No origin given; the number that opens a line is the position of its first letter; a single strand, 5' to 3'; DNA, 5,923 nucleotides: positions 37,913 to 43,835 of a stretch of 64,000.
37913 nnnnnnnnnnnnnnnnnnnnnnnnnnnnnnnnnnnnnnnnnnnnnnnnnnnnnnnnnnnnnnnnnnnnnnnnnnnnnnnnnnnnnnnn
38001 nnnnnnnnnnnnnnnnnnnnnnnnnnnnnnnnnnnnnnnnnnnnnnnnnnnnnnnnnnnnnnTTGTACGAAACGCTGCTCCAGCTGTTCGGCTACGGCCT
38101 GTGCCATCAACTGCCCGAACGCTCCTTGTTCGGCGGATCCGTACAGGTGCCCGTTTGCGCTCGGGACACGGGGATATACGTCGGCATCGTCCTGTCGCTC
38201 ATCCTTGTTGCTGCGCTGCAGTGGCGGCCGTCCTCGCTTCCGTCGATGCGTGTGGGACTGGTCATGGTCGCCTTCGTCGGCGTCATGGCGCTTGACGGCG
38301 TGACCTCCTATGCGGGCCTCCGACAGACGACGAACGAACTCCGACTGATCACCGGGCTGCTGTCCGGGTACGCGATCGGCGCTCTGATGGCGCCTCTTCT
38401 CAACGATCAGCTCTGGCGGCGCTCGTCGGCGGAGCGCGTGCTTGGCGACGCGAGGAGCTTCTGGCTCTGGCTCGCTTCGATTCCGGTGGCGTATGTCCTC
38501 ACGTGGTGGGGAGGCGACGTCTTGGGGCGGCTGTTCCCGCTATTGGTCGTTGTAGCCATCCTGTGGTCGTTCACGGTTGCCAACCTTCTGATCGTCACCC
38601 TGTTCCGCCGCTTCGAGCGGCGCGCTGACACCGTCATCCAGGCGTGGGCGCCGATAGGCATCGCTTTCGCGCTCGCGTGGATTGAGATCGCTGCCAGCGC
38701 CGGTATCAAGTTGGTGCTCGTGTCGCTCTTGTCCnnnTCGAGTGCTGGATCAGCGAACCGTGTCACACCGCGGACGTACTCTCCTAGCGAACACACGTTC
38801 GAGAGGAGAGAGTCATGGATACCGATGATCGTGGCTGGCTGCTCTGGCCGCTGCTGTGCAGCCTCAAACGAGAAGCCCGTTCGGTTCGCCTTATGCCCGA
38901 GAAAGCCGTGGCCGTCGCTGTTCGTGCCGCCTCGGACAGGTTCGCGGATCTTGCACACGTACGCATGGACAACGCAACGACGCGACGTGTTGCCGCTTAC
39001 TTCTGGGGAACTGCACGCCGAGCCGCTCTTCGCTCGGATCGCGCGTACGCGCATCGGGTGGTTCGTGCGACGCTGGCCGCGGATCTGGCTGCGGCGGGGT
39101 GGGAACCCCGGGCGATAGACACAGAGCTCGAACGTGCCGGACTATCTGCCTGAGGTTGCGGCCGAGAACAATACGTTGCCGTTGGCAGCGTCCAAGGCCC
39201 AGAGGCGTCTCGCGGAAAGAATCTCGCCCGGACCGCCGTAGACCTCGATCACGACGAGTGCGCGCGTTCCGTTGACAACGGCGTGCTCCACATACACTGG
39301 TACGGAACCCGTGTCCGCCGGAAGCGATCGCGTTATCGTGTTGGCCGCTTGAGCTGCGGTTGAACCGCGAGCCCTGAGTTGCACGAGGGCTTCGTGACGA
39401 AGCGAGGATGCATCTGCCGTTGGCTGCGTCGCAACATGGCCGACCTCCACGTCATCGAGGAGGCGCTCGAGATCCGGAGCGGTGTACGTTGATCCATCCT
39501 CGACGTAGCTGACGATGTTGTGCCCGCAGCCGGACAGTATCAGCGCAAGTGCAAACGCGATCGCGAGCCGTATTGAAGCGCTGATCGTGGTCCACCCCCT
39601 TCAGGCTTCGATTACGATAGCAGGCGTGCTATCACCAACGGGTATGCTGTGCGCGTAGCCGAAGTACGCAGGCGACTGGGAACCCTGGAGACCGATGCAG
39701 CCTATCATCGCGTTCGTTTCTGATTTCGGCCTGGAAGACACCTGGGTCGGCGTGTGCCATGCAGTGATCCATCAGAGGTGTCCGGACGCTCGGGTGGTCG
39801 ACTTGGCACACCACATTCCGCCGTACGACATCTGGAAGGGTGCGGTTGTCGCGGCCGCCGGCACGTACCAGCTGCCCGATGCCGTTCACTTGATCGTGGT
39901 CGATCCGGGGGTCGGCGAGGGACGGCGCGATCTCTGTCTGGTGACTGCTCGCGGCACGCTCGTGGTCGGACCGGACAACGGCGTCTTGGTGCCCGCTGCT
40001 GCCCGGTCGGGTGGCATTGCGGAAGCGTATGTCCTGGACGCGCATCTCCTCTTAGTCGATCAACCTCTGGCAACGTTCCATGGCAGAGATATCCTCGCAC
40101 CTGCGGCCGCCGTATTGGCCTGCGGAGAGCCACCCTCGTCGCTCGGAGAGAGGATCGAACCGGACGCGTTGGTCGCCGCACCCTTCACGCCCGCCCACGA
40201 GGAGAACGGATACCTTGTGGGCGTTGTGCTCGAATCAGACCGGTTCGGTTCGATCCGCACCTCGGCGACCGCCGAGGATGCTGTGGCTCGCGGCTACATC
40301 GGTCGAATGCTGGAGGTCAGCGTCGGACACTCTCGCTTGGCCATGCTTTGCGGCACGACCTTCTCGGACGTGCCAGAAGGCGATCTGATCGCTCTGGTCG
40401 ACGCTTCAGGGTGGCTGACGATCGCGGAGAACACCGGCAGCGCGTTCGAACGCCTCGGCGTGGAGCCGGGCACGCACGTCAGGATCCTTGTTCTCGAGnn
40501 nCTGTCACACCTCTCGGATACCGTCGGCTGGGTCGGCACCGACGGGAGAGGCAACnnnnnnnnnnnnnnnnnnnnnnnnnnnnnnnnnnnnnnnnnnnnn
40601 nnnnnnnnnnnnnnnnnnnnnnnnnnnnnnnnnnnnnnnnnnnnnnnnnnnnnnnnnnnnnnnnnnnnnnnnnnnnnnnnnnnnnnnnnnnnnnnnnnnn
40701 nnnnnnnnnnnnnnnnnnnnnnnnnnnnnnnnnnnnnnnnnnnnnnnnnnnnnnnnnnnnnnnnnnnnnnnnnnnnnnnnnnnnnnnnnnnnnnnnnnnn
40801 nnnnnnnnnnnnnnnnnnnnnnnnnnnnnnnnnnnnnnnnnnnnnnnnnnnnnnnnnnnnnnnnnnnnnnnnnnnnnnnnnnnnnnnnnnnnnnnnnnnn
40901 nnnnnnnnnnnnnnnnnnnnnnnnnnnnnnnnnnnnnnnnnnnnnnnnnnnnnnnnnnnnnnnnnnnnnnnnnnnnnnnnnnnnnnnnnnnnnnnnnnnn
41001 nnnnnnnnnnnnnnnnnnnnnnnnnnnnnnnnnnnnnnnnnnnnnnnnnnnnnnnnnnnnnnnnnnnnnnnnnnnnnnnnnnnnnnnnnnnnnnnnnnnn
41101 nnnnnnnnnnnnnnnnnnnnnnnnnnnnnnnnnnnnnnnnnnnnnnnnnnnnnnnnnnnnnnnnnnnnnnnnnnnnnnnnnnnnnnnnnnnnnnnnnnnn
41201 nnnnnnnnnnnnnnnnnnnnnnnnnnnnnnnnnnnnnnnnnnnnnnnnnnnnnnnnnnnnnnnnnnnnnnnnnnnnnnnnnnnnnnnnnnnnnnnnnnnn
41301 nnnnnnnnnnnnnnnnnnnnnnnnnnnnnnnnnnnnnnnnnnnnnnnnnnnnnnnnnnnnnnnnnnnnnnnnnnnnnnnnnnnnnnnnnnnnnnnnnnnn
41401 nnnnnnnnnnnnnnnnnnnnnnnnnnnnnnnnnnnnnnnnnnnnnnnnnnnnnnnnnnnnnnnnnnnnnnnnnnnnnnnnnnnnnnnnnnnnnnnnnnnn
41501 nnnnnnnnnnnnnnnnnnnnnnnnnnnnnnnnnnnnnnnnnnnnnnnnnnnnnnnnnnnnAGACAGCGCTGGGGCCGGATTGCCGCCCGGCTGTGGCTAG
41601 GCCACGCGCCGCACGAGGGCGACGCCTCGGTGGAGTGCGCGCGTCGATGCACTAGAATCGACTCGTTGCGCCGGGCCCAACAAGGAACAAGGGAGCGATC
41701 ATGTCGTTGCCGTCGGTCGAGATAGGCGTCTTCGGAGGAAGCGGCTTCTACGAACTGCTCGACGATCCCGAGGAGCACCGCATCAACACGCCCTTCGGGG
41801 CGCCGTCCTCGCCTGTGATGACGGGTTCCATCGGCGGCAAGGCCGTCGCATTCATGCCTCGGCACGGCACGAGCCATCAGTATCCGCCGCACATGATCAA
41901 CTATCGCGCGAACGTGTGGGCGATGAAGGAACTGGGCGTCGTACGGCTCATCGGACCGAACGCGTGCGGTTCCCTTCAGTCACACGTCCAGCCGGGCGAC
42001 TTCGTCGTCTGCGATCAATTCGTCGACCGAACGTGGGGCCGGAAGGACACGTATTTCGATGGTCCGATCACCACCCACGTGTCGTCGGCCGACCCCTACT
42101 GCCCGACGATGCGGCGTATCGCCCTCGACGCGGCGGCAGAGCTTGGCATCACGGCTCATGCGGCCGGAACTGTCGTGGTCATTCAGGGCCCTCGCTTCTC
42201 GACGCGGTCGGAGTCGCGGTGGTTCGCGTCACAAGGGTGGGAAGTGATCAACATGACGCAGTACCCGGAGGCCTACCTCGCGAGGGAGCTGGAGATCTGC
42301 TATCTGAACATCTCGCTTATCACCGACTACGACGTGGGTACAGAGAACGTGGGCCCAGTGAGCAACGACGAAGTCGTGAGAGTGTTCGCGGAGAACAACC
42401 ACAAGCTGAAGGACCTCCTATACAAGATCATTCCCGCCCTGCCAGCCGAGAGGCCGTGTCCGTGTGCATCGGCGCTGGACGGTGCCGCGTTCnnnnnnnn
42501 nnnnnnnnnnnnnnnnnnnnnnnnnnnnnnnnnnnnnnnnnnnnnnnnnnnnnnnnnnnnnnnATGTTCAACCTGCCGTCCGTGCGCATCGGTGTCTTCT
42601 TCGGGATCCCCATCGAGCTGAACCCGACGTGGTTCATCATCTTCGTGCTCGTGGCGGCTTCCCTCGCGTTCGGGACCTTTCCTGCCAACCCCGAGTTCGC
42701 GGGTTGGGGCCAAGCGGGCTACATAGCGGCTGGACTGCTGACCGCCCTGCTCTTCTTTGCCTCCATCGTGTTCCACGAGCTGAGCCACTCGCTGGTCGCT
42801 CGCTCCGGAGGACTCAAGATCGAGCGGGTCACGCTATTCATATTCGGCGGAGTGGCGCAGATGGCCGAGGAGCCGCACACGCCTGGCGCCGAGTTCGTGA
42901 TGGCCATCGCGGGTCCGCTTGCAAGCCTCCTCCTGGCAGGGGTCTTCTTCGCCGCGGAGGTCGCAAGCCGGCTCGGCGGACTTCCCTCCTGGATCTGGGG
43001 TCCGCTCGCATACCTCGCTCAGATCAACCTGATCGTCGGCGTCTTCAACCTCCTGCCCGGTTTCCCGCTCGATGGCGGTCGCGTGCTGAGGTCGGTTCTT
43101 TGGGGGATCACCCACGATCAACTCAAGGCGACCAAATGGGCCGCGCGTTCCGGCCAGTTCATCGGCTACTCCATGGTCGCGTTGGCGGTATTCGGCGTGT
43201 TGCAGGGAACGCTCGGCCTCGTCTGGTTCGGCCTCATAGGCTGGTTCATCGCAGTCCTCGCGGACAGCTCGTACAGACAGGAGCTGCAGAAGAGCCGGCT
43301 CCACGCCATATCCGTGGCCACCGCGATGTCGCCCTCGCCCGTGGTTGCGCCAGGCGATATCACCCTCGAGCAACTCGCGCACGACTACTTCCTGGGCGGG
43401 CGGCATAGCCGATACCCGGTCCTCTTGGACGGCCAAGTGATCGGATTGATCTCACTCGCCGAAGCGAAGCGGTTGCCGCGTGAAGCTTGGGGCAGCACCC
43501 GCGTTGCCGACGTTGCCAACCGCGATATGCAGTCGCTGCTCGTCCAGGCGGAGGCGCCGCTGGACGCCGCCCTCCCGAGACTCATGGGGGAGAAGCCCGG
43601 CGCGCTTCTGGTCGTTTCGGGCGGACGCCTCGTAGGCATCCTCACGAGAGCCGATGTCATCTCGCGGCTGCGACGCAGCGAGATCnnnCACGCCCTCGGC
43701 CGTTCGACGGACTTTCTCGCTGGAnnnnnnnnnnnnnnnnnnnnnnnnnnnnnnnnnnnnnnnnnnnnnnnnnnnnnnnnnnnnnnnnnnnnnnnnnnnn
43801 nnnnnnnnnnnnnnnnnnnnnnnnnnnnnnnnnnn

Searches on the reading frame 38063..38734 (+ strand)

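Call 81: search_protein_families(library=pfam, proteins=[window:38063-38734:+], max_evalue=0.0001)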
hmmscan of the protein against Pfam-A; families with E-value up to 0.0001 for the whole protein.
window:38063-38734:+ (224 aa): 1 family
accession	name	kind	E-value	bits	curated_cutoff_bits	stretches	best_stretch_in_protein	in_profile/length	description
PF09858.14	DUF2085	-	7.9e-27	94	25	1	14-106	1-88/90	Predicted membrane protein (DUF2085)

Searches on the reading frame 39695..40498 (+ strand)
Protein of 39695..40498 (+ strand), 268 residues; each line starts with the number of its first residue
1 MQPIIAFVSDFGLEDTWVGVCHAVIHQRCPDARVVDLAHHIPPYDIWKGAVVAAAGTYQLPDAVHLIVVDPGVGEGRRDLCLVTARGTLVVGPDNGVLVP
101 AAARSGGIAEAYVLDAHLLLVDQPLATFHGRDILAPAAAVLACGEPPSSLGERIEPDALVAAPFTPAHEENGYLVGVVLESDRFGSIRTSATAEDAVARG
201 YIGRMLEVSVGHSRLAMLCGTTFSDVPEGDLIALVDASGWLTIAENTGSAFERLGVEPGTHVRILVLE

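Call 81: search_protein_families(library=pfam, proteins=[window:39695-40498:+], max_evalue=0.0001)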
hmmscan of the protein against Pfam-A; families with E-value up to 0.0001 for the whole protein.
window:39695-40498:+ (268 aa): 2 families
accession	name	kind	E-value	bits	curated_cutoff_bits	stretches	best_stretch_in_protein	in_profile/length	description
PF01887.21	SAM_HAT_N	-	1.3e-43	148.7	26.3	1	5-151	1-145/145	SAM hydroxide adenosyltransferase N-terminal domain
PF20257.3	SAM_HAT_C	-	2.4e-16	60.2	25.5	1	176-263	1-84/84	SAM hydroxide adenosyltransferase C-terminal domain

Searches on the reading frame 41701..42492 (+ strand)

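Call 81: search_protein_families(library=pfam, proteins=[window:41701-42492:+], max_evalue=0.0001)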
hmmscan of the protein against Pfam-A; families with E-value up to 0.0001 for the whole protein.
window:41701-42492:+ (264 aa): 1 family
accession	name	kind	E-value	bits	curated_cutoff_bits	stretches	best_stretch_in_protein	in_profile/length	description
PF01048.26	PNP_UDP_1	-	9.5e-44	150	25.1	1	7-244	1-232/233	Phosphorylase superfamily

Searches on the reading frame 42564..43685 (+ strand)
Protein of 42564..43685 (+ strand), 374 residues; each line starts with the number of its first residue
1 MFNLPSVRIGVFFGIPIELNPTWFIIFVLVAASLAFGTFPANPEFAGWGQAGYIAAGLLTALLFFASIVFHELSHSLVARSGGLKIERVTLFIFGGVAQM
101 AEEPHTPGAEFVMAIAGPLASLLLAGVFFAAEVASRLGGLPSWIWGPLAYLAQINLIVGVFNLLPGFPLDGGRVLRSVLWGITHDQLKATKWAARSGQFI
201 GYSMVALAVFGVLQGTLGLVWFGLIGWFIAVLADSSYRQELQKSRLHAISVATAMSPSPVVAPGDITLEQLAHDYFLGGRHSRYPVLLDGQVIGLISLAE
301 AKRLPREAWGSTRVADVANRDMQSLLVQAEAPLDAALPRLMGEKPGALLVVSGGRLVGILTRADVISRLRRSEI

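Call 81: search_protein_families(library=pfam, proteins=[window:42564-43685:+], max_evalue=0.0001)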
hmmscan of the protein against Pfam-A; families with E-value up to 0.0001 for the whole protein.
window:42564-43685:+ (374 aa): 2 families
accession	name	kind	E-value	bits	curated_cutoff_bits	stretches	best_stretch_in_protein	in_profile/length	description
PF02163.28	Peptidase_M50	-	7.1e-24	84.8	27.2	2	60-132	2-100/221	Peptidase family M50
PF00571.33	CBS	-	2.7e-13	50.5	24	1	325-369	10-55/57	CBS domain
